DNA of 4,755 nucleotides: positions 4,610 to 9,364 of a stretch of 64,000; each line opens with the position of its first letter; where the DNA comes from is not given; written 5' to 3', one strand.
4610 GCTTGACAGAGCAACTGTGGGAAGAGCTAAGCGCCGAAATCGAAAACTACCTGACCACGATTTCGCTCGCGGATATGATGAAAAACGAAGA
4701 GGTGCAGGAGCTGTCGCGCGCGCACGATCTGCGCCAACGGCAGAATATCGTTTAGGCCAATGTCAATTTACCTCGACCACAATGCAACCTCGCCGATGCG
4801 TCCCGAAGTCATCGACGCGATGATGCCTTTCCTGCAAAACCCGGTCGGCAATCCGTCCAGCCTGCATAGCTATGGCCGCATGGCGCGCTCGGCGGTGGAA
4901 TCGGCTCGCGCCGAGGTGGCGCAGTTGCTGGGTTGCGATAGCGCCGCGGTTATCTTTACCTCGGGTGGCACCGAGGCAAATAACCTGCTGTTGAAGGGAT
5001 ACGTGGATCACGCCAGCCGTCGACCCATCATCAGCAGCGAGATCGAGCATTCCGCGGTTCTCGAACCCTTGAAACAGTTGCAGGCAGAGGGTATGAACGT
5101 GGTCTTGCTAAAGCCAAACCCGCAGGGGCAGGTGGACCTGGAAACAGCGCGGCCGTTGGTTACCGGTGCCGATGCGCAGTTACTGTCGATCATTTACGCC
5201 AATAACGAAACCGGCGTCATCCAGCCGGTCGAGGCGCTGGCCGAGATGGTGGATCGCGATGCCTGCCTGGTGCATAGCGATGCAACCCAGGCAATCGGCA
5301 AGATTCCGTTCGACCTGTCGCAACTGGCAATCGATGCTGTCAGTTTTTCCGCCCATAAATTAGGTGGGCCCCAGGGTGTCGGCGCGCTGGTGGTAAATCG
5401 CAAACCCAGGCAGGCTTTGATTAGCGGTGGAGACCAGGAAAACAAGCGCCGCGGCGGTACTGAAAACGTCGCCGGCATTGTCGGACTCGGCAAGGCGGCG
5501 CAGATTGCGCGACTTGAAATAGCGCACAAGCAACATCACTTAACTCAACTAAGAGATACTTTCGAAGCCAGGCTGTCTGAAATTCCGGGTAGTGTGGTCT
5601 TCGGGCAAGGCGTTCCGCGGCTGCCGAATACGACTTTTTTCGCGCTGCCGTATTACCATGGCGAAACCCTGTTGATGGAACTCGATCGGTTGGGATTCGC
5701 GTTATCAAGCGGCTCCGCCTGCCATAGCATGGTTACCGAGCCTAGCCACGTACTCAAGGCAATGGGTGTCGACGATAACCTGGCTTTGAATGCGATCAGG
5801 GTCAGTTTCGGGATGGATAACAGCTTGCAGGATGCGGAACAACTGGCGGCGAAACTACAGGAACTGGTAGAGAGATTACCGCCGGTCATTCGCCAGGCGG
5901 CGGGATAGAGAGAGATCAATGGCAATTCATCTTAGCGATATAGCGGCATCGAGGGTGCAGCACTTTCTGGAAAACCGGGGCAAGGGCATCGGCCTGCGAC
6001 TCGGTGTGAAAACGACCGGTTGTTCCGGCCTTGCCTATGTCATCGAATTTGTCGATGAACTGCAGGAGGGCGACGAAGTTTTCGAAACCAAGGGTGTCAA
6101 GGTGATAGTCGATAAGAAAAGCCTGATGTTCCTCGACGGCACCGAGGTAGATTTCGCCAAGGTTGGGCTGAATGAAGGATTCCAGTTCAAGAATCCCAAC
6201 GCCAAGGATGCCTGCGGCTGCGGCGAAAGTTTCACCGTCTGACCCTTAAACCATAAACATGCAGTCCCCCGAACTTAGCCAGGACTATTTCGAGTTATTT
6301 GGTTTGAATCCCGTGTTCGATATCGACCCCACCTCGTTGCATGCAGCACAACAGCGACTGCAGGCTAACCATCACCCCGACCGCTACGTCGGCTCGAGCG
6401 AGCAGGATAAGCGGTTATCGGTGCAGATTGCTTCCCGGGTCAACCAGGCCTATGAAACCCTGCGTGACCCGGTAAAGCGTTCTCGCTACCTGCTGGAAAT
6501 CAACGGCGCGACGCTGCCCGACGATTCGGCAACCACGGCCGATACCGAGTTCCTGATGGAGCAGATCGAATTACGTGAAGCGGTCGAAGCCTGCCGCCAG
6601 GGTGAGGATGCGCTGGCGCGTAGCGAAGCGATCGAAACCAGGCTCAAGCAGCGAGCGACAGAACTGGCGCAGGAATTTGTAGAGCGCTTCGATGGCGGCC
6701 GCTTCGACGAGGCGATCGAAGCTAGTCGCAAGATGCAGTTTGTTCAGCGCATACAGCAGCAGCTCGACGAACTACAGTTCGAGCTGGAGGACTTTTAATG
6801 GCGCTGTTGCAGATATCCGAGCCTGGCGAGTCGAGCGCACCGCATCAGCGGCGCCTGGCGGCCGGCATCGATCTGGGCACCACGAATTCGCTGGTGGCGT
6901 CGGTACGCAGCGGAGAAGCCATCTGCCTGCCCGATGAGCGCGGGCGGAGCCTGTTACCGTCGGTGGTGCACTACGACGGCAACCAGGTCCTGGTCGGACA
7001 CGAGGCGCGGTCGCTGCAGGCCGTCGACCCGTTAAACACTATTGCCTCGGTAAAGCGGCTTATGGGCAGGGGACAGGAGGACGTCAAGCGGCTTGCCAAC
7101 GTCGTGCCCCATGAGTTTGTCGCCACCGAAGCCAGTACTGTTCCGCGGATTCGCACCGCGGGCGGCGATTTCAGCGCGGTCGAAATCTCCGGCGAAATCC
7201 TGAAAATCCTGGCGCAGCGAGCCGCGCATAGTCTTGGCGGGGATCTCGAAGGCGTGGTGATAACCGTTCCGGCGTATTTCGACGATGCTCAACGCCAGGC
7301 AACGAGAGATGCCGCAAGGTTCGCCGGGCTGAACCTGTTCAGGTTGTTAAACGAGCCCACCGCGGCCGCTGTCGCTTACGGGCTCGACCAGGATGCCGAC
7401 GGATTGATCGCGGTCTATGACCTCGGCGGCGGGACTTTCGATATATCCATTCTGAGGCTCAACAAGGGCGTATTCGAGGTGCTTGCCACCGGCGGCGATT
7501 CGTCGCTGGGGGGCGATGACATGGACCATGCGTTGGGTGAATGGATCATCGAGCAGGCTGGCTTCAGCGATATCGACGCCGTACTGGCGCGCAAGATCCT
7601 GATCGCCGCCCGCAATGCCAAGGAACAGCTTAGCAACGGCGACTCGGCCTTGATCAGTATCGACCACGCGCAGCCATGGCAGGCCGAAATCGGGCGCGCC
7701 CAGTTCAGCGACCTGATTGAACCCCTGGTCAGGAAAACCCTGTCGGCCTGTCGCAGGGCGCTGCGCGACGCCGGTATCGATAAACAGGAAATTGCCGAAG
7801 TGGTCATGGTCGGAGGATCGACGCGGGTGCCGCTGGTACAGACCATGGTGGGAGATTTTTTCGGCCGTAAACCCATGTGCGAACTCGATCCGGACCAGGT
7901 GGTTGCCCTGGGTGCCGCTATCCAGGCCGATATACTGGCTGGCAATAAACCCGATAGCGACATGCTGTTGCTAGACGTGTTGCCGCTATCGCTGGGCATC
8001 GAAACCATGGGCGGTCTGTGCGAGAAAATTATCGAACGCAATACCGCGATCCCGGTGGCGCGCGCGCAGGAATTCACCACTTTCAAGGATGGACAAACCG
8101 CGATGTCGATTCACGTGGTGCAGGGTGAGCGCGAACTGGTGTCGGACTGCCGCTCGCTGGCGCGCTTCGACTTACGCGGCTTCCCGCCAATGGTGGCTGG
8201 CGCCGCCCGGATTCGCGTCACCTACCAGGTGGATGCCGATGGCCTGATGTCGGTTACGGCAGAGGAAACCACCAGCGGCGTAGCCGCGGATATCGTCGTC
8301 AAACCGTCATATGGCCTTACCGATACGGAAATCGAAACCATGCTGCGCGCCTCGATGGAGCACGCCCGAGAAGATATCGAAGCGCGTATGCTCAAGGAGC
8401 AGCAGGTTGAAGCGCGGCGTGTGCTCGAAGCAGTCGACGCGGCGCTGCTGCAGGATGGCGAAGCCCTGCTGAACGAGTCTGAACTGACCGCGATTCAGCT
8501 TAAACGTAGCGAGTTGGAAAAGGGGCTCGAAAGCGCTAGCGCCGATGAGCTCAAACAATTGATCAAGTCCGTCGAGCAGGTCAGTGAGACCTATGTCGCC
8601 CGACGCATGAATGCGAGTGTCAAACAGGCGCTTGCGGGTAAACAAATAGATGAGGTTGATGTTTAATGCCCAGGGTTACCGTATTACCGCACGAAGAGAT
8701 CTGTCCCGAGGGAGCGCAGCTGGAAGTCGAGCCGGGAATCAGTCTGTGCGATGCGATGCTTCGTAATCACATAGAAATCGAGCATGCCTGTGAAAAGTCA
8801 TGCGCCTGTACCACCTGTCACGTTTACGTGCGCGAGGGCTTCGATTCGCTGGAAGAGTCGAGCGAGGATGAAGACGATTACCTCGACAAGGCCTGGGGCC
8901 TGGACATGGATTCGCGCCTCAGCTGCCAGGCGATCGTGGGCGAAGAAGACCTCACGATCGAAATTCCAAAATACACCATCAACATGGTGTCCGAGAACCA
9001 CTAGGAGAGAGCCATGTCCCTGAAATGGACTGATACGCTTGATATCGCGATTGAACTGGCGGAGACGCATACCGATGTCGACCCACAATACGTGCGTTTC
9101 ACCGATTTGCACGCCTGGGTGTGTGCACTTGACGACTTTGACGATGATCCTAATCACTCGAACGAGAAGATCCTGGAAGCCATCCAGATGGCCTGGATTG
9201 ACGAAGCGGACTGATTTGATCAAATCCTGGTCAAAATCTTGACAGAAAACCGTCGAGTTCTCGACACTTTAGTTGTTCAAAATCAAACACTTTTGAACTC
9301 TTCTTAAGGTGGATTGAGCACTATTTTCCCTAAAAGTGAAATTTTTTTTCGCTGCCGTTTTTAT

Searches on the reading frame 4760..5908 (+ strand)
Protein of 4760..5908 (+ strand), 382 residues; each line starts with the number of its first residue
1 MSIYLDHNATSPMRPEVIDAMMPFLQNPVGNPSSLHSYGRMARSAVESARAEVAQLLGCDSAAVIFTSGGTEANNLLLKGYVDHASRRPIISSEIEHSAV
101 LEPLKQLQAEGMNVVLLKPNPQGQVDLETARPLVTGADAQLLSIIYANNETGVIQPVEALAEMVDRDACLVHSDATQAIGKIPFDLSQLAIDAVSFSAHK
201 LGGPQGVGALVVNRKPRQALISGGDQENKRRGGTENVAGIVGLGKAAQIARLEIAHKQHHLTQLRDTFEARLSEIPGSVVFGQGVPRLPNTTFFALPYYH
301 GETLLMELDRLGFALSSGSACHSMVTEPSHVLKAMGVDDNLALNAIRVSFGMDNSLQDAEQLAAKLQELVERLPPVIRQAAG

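Call 33: search_protein_families(library=pfam, proteins=[window:4760-5908:+])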
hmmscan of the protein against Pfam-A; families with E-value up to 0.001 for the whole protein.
window:4760-5908:+ (382 aa): 4 families
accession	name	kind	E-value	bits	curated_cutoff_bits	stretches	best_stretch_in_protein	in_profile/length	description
PF00266.25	Aminotran_5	-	3.5e-78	263.6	21.5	1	3-362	1-371/371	Aminotransferase class-V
PF01212.27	Beta_elim_lyase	-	1.2e-07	31.8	27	1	46-259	34-239/288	Beta-eliminating lyase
PF00155.27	Aminotran_1_2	-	3e-06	27.1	19.7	1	23-174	28-185/361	Aminotransferase class I and II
PF01041.23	DegT_DnrJ_EryC1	-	0.00017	21.4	19.8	1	51-201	31-175/360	DegT/DnrJ/EryC1/StrS aminotransferase family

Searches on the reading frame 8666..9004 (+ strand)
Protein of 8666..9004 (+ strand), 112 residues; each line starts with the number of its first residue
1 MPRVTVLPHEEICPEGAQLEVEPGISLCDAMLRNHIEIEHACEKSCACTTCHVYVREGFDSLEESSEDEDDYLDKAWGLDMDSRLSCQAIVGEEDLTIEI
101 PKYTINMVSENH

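Call 5: search_protein_families(library=pfam, proteins=[window:8666-9004:+])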
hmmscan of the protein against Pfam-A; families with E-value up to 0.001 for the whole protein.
window:8666-9004:+ (112 aa): 1 family
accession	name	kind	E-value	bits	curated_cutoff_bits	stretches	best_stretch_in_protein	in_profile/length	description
PF00111.32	Fer2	-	1.6e-12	47.6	21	1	12-91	3-76/77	2Fe-2S iron-sulfur cluster binding domain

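Call 6: search_protein_families(library=ncbifam, proteins=[window:8666-9004:+])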
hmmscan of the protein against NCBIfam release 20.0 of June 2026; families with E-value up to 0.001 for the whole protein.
window:8666-9004:+ (112 aa): 3 families
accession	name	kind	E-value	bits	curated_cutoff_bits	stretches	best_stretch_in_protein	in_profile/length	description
TIGR02007.1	fdx_isc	equivalog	1.2e-54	183.1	132.1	1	2-111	1-110/110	ISC system 2Fe-2S type ferredoxin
TIGR01941.1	nqrF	equivalog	2.4e-07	30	295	1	17-107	42-127/405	NADH:ubiquinone reductase (Na(+)-transporting) subunit F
NF040756.1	corr_regen_AcsV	exception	7e-06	24.7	800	1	14-106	6-91/632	corrinoid activation/regeneration protein AcsV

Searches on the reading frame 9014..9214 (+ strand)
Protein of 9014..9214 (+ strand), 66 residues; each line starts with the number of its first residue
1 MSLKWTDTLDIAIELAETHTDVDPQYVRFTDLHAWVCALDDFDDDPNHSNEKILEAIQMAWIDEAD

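Call 5: search_protein_families(library=pfam, proteins=[window:9014-9214:+])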
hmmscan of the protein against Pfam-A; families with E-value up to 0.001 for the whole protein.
window:9014-9214:+ (66 aa): 1 family
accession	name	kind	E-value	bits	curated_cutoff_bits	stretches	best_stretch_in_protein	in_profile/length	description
PF04384.18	Fe-S_assembly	-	2.8e-34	118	25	1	3-66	1-64/64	Iron-sulphur cluster assembly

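Call 6: search_protein_families(library=ncbifam, proteins=[window:9014-9214:+])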
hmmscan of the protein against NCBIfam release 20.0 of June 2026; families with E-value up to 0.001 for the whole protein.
window:9014-9214:+ (66 aa): 1 family
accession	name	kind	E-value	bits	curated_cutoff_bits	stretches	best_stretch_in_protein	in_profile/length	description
TIGR03412.1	iscX_yfhJ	equivalog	4.4e-34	117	40.4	1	4-66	1-63/63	Fe-S cluster assembly protein IscX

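Call 61: find_related_loci(query=window:9014-9214:+, collection=metagenome_contigs, flank=8000)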
Query window:9014-9214:+ (66 aa) in metagenome_contigs; peptide patterns used: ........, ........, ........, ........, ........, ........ (x = any residue, [..] = any of these).
600 stretches matched a pattern (row limit reached: there are more); 581 encode a relative of the query (tblastn E <= 1e-3); the best 80 are kept; 80 distinct loci.
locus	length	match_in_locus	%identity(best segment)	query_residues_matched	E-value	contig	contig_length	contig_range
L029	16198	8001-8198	92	1-66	3e-38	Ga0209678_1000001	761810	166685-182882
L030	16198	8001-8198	91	1-66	1e-37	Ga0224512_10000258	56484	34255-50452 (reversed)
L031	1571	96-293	92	1-66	4e-38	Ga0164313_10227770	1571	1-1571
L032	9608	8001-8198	89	1-66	3e-37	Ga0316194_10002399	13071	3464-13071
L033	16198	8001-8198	89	1-66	3e-37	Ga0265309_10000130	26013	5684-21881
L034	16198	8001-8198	88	1-66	4e-37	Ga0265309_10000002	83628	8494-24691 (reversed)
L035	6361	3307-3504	91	1-66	4e-37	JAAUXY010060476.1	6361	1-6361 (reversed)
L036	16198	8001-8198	89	1-66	7e-37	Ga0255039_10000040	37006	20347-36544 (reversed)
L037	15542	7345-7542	89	1-66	9e-37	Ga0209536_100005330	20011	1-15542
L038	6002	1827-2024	89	1-66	5e-36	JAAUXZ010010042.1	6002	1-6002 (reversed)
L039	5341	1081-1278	89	1-66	4e-36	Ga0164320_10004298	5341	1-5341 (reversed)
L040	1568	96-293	86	1-66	4e-36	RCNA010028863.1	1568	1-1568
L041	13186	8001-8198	88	1-66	3e-35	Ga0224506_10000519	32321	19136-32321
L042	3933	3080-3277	86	1-66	4e-35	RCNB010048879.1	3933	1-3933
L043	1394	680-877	85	1-66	4e-35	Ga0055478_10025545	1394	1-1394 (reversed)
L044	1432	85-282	89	1-66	4e-35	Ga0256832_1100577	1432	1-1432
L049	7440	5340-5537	86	1-66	1e-33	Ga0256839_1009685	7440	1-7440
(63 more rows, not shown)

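Call 64: search_protein_families(library=pfam, proteins=[L049:5540-5965:+, L049:5964-7142:-, L044:282-725:+, L044:729-1388:-, L038:2070-4760:-, L049:5340-5540:+], max_evalue=0.0001)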
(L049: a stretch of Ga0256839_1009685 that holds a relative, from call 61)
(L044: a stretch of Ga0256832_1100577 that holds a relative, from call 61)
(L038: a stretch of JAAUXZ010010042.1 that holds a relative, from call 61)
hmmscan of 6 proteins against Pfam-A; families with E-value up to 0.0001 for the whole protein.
L049:5540-5965:+ (142 aa): 1 family
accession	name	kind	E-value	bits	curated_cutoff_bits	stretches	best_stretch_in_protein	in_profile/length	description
PF02643.20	DUF192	-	2.8e-23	82.3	27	1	35-131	2-89/96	Uncharacterized ACR, COG1430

L049:5964-7142:- (392 aa): 2 families
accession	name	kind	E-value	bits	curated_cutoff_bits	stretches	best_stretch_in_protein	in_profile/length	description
PF07690.21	MFS_1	-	1.2e-26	94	33.4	2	218-390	2-177/347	Major Facilitator Superfamily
PF00083.30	Sugar_tr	-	1.5e-06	27.8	22.3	1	44-180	45-188/452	Sugar (and other) transporter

L044:282-725:+ (147 aa): 1 family
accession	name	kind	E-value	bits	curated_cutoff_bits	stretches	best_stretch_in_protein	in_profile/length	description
PF02643.20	DUF192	-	1.8e-24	86.1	27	1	36-133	2-88/96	Uncharacterized ACR, COG1430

L044:729-1388:- (219 aa): 1 family
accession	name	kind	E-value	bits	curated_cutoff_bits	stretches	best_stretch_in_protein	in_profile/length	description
PF07690.21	MFS_1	-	3.9e-15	56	33.4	1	45-215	2-177/347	Major Facilitator Superfamily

L038:2070-4760:- (896 aa): 4 families
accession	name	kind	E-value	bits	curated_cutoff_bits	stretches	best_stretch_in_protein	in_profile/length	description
PF06101.16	Vps62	-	1.1e-59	202.7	22.1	1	353-848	29-485/541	Vacuolar protein sorting-associated protein 62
PF09136.16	Glucodextran_B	-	5.2e-10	39.5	27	1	266-343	1-75/83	Glucodextranase, domain B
PF19077.6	Big_13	-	4.3e-08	34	27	0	289-345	37-96/102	Bacterial Ig-like domain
PF14230.11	DUF4333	-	7.6e-05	23.3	27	0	297-338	31-78/78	Domain of unknown function (DUF4333)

L049:5340-5540:+ (66 aa): 1 family
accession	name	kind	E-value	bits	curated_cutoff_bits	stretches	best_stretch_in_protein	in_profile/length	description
PF04384.18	Fe-S_assembly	-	8e-34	116.6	25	1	3-65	1-63/64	Iron-sulphur cluster assembly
